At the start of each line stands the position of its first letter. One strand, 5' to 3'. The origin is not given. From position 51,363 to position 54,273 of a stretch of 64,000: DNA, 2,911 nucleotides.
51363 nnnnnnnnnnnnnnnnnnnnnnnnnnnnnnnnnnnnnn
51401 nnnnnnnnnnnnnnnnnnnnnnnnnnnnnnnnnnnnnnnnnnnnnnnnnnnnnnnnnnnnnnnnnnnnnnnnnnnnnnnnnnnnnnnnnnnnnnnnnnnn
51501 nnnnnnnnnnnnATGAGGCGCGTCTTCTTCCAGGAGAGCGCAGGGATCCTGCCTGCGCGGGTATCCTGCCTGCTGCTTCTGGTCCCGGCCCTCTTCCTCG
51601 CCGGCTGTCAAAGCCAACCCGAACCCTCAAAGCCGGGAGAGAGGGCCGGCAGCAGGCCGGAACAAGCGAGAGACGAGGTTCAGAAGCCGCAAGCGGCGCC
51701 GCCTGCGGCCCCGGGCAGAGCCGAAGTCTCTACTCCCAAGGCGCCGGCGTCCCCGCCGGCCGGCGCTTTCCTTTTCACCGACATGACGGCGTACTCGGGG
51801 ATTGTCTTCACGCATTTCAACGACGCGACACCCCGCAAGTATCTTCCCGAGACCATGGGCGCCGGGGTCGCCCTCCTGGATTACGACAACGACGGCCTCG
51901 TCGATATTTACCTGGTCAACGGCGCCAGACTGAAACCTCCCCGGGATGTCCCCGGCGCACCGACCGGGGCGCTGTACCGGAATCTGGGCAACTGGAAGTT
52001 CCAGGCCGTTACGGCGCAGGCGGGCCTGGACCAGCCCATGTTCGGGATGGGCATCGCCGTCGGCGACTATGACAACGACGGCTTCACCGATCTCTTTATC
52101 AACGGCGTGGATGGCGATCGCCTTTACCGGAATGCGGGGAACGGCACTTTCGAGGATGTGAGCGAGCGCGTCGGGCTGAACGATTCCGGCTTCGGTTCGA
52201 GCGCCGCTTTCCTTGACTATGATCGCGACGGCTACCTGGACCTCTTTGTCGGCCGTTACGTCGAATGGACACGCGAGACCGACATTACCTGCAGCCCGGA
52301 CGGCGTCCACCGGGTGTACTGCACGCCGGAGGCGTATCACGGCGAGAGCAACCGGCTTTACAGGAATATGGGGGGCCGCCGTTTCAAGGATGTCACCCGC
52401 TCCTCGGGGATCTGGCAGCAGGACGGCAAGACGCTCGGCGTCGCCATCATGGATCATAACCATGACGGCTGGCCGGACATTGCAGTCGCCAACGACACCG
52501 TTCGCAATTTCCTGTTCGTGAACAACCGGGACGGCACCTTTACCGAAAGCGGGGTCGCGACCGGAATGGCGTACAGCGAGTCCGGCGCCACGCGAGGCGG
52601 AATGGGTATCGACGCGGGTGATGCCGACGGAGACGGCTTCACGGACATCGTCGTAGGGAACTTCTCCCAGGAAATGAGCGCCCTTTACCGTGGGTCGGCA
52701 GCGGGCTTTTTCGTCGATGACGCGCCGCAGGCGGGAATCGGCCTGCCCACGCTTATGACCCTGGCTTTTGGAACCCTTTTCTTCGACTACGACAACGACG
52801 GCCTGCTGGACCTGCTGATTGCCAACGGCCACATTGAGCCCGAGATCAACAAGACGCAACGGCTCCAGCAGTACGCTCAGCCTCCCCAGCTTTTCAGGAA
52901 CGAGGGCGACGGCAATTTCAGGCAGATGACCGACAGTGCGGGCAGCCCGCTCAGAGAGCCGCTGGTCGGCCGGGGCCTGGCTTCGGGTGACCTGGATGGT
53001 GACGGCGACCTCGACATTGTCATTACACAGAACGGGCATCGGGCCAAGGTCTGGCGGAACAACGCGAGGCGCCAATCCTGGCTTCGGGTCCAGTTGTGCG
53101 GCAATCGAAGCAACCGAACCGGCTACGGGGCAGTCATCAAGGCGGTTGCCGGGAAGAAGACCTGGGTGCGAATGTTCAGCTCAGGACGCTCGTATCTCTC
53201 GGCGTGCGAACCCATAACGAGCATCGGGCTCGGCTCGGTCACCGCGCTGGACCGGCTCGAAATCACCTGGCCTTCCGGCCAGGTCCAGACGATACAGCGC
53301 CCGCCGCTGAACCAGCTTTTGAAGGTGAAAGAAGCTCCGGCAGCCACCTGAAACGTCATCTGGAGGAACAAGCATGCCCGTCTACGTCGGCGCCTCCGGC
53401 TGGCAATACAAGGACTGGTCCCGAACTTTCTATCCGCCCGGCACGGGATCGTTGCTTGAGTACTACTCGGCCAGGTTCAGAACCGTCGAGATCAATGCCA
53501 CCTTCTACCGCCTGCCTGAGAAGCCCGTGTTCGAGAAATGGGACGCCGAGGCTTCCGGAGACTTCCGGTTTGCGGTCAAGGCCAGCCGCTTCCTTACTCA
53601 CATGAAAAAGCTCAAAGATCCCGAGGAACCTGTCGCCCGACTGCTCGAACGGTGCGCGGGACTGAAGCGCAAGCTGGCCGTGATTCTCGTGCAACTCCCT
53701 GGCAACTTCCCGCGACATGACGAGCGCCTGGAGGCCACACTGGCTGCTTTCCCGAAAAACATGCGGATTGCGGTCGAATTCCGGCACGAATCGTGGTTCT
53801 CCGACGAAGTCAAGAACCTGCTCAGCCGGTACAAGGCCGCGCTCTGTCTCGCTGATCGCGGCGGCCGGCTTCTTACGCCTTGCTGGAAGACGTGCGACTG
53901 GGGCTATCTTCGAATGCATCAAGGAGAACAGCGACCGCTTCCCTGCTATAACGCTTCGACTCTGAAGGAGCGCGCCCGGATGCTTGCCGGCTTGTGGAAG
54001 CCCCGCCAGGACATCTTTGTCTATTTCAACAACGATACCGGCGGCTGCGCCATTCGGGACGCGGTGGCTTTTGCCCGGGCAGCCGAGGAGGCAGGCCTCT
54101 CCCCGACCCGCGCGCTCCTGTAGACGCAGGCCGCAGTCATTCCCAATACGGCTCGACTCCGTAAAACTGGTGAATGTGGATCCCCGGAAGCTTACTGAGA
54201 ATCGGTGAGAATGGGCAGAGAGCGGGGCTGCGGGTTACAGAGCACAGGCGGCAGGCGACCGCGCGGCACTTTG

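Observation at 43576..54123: Candidate novel envelope module: two CRTAC1 (FG-GAP/ASPIC-UnbV) proteins flank a membrane multihaem cytochrome-TPR fusion and a dedicated sigma-54 two-component system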

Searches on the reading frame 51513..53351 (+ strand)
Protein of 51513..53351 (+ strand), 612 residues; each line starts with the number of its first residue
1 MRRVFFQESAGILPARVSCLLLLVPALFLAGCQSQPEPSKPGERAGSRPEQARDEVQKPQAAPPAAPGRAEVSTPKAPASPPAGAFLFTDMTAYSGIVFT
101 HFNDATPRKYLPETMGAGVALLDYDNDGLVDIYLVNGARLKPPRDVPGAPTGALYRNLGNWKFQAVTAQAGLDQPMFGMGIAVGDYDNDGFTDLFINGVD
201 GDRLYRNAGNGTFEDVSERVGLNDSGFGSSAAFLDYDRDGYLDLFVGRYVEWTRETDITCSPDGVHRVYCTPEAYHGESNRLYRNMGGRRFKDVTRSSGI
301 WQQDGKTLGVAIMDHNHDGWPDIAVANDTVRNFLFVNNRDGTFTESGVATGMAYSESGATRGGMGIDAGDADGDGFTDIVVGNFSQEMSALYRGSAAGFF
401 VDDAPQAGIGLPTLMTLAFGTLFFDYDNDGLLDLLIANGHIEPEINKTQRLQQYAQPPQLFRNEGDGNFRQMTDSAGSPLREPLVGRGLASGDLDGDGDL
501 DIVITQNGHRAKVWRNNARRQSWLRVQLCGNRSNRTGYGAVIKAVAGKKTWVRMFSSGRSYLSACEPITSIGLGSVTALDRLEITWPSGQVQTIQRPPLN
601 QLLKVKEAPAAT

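Call 3: search_protein_families(library=pfam, proteins=[window:51513-53351:+], max_evalue=0.01)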
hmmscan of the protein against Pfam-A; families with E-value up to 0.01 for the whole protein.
window:51513-53351:+ (612 aa): 3 families
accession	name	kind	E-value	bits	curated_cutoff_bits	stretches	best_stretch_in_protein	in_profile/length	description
PF13517.12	FG-GAP_3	-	8.6e-52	174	26.9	7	185-246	1-61/61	FG-GAP-like repeat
PF01839.29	FG-GAP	-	3.1e-21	75.2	22.1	3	486-505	2-21/37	FG-GAP repeat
PF07593.17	UnbV_ASPIC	-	3.6e-16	59.2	23.4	1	537-603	1-67/68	ASPIC and UnbV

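Call 8: search_protein_families(library=ncbifam, proteins=[window:51513-53351:+], max_evalue=0.001)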
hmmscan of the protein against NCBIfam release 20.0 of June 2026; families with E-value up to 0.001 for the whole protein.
window:51513-53351:+ (612 aa): 0 families

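Call 103: find_homologous_proteins(query=window:51513-53351:+, max_evalue=1e-50)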
Query window:51513-53351:+ (612 aa): 7818 proteins with E <= 1e-50 among 8000 candidates; the best 120 are listed.
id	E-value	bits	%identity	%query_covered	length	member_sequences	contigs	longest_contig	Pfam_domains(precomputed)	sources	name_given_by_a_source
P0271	0.0e+0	1164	83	98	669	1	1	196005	PF01839.30,PF13517.13,PF07593.19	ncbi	-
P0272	0.0e+0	1149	79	100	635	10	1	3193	PF01839.30,PF13517.13,PF07593.19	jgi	-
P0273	0.0e+0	1139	79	100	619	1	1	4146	PF01839.30,PF13517.13,PF07593.19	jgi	-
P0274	0.0e+0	1119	83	95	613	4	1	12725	PF01839.30,PF13517.13,PF07593.19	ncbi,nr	ncbi:MAG: CRTAC1 family protein [Acidobacteria bacterium]|nr:MAG: CRTAC1 family protein [Acidobacter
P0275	0.0e+0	1076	87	85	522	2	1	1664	PF01839.30,PF13517.13,PF07593.19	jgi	-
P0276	0.0e+0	1060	77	98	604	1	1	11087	PF01839.30,PF13517.13,PF07593.19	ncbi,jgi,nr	ncbi:MAG: CRTAC1 family protein [Acidobacteria bacterium]|nr:MAG: CRTAC1 family protein [Acidobacter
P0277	4.3e-294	995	73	94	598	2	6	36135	PF01839.30,PF13517.13,PF07593.19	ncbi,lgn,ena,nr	ncbi:MAG TPA: CRTAC1 family protein [Acidobacteriota bacterium]|nr:CRTAC1 family protein [Acidobacte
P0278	1.4e-281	954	70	96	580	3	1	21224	PF01839.30,PF13517.13,PF07593.19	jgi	jgi:enediyne biosynthesis protein E4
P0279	2.1e-278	943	69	96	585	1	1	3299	PF01839.30,PF13517.13,PF07593.19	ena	-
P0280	1.1e-272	924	68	97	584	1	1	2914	PF01839.30,PF13517.13,PF07593.19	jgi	jgi:hypothetical protein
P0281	1.7e-257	874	65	97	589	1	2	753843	PF01839.30,PF13517.13,PF07593.19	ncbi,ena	-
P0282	4.6e-255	866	67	91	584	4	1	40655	PF01839.30,PF13517.13,PF07593.19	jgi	-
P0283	3.1e-249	847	66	90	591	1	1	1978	PF01839.30,PF13517.13,PF07593.19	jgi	jgi:hypothetical protein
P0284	6.2e-247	839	68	85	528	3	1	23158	PF01839.30,PF13517.13,PF07593.19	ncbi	ncbi:MAG TPA: CRTAC1 family protein [Acidobacteriota bacterium]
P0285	2.3e-245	834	65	92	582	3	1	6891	PF01839.30,PF13517.13,PF07593.19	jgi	jgi:hypothetical protein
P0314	3.6e-225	767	63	89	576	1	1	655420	PF01839.30,PF13517.13,PF07593.19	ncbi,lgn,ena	-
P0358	4.0e-195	668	57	86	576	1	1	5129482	PF01839.30,PF13517.13,PF07593.19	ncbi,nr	ncbi:MAG: CRTAC1 family protein [Acidobacteriota bacterium]|nr:MAG: CRTAC1 family protein [Acidobact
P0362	1.9e-194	666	54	96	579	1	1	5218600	PF01839.30,PF13517.13,PF07593.19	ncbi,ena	-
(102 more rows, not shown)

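Call 104: find_encoding_contigs(protein=P0281, flank=8000, max_places=1)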
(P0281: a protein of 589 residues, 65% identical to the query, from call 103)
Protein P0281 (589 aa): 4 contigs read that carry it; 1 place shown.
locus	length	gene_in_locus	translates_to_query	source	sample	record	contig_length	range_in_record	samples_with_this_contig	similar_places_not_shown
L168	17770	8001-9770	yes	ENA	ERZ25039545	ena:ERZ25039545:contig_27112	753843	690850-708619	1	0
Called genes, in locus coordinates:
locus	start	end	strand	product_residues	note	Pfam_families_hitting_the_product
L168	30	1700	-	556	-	PF01839:FG-GAP (faint), PF13517:FG-GAP_3, PF07593:UnbV_ASPIC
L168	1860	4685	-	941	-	PF07721:TPR_4 (faint), PF13435:Cytochrome_C554 (faint), PF07719:TPR_2 (faint), PF14559:TPR_19, PF25063:ARM_TT21_C, PF13424:TPR_12 (weak), PF14559:TPR_19 (weak), PF13414:TPR_11 (weak), +14 more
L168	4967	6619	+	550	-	PF00512:HisKA, PF02518:HATPase_c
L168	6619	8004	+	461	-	PF00072:Response_reg, PF00158:Sigma54_activat, PF14532:Sigma54_activ_2, PF07728:AAA_5 (weak), PF25601:AAA_lid_14, PF02954:HTH_8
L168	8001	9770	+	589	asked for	PF01839:FG-GAP (faint), PF13517:FG-GAP_3, PF07593:UnbV_ASPIC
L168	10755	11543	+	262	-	PF01904:DUF72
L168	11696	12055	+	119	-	PF05239:PRC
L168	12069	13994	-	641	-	PF00005:ABC_tran, PF00931:NB-ARC (faint), PF02463:SMC_N (faint), PF13191:AAA_16 (faint), PF13555:AAA_29 (faint), PF12848:ABC_tran_Xtn, PF00005:ABC_tran, PF16326:ABC_tran_CTD, +1 more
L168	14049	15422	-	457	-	PF01565:FAD_binding_4, PF09265:Cytokin-bind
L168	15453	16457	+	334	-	PF01075:Glyco_transf_9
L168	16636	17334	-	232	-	-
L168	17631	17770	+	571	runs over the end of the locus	PF00892:EamA, PF06439:3keto-disac_hyd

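Call 105: find_encoding_contigs(protein=P0314, flank=8000, max_places=1)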
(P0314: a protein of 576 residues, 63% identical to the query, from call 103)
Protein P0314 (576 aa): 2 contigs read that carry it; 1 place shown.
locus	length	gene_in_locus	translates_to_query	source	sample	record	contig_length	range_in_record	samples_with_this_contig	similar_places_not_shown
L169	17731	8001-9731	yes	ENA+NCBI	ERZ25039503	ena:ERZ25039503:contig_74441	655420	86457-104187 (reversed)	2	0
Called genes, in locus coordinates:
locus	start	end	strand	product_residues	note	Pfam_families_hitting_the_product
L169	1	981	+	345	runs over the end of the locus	PF01925:TauE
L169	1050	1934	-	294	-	PF12974:Phosphonate-bd, PF13379:NMT1_2, PF09084:NMT1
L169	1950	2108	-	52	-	-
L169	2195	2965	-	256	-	PF00528:BPD_transp_1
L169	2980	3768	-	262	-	PF00005:ABC_tran, PF13304:AAA_21 (faint)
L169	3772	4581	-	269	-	PF00528:BPD_transp_1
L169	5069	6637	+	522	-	PF00512:HisKA, PF02518:HATPase_c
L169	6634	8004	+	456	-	PF00072:Response_reg, PF00158:Sigma54_activat, PF14532:Sigma54_activ_2, PF25601:AAA_lid_14, PF02954:HTH_8 (weak)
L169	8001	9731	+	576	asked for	PF01839:FG-GAP (faint), PF13517:FG-GAP_3, PF07593:UnbV_ASPIC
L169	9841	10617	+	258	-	PF23598:LRR_14 (weak), PF13855:LRR_8 (faint), PF12799:LRR_4 (faint), PF00560:LRR_1 (faint)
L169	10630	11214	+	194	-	PF08123:DOT1 (weak), PF02353:CMAS (weak), PF06325:PrmA, PF13847:Methyltransf_31, PF08241:Methyltransf_11 (weak), PF08242:Methyltransf_12 (faint), PF13649:Methyltransf_25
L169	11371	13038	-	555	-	PF01839:FG-GAP (faint), PF13517:FG-GAP_3, PF07593:UnbV_ASPIC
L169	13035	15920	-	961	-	PF13435:Cytochrome_C554 (faint), PF14522:Cytochrome_C7 (faint), PF22113:Mtrc-MtrF_II-IV_dom (faint), PF00515:TPR_1 (faint), PF07719:TPR_2 (faint), PF13174:TPR_6 (faint), PF13181:TPR_8 (faint), PF14559:TPR_19, +6 more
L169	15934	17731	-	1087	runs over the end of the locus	PF13174:TPR_6 (faint), PF13414:TPR_11 (faint), PF13424:TPR_12 (faint), PF23914:TPR_CcmH_CycH (weak), PF00515:TPR_1 (faint), PF07719:TPR_2 (faint), PF13181:TPR_8 (faint), PF13517:FG-GAP_3, +7 more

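Call 106: find_encoding_contigs(protein=P0358, flank=8000, max_places=1)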
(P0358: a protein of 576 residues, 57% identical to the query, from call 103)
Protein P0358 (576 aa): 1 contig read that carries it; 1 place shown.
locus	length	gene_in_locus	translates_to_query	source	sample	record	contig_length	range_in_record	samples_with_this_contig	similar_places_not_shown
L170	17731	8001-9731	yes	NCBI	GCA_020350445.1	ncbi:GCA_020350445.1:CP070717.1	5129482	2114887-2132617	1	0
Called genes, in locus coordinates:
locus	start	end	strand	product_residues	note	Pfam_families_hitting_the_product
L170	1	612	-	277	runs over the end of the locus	PF03747:ADP_ribosyl_GH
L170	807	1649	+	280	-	PF06439:3keto-disac_hyd (weak), PF00722:Glyco_hydro_16, PF26113:GH16_XgeA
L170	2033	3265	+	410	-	PF25917:BSH_RND, PF25944:Beta-barrel_RND, PF25967:RND-MFP_C, PF25989:YknX_C (weak)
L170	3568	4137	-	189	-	PF01042:Ribonuc_L-PSP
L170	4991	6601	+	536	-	PF00512:HisKA, PF02518:HATPase_c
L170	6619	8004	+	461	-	PF00072:Response_reg, PF00158:Sigma54_activat, PF14532:Sigma54_activ_2, PF07728:AAA_5 (faint), PF25601:AAA_lid_14, PF02954:HTH_8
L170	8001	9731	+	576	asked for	PF01839:FG-GAP (faint), PF13517:FG-GAP_3, PF07593:UnbV_ASPIC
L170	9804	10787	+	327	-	PF00682:HMGL-like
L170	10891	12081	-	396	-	PF03150:CCP_MauG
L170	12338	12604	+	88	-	-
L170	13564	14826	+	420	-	PF01943:Polysacc_synt, PF13440:Polysacc_synt_3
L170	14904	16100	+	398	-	PF00534:Glycos_transf_1 (weak), PF13692:Glyco_trans_1_4 (weak)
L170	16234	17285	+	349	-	-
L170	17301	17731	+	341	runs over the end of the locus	PF00294:PfkB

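Call 107: find_encoding_contigs(protein=P0362, flank=8000, max_places=1)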
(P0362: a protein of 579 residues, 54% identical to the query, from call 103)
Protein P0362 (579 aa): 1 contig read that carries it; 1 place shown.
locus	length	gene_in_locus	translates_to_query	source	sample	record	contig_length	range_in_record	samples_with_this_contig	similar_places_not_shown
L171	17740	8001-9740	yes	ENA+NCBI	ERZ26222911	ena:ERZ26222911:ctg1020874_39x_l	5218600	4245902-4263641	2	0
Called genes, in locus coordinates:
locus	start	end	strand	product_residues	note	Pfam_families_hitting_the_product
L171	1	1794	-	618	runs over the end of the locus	PF01839:FG-GAP (faint), PF13517:FG-GAP_3, PF07593:UnbV_ASPIC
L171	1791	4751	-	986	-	PF13435:Cytochrome_C554 (weak)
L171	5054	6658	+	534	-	PF00512:HisKA, PF02518:HATPase_c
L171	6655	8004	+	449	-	PF00072:Response_reg, PF00158:Sigma54_activat, PF14532:Sigma54_activ_2, PF07728:AAA_5, PF25601:AAA_lid_14, PF02954:HTH_8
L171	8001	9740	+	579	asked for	PF01839:FG-GAP (faint), PF13517:FG-GAP_3, PF07593:UnbV_ASPIC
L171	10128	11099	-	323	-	PF03060:NMO, PF01070:FMN_dh (weak)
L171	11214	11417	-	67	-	-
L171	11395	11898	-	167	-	PF08843:AbiEii (faint)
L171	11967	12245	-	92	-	PF05016:ParE_toxin (weak)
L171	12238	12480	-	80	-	-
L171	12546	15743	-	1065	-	PF13414:TPR_11 (faint), PF13424:TPR_12 (faint), PF24575:TPR_Slam (faint), PF00515:TPR_1 (faint), PF07719:TPR_2 (faint), PF13181:TPR_8 (faint), PF13432:TPR_16 (weak), PF13517:FG-GAP_3 (weak), +5 more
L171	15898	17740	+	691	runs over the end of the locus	PF01471:PG_binding_1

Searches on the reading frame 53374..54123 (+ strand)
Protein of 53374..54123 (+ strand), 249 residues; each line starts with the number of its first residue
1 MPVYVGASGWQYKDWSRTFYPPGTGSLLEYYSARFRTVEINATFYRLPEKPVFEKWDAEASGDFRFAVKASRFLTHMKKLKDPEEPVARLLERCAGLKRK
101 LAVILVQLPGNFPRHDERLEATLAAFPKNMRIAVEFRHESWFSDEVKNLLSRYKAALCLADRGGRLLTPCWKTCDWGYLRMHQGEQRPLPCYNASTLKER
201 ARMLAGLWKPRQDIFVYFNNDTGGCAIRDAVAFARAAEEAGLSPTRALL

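Call 3: search_protein_families(library=pfam, proteins=[window:53374-54123:+], max_evalue=0.01)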
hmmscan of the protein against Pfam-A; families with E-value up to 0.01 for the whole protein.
window:53374-54123:+ (249 aa): 1 family
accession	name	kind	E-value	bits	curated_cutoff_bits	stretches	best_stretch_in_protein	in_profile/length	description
PF01904.24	DUF72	-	3.3e-62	210.8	25.3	1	20-235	1-216/217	Protein of unknown function DUF72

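Call 8: search_protein_families(library=ncbifam, proteins=[window:53374-54123:+], max_evalue=0.001)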
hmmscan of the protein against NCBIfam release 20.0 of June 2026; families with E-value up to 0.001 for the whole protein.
window:53374-54123:+ (249 aa): 1 family
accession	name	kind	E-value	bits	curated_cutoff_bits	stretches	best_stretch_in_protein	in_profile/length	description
NF007637.0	PRK10302.1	equivalog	4.4e-21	75.3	412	1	3-144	2-139/272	hypothetical protein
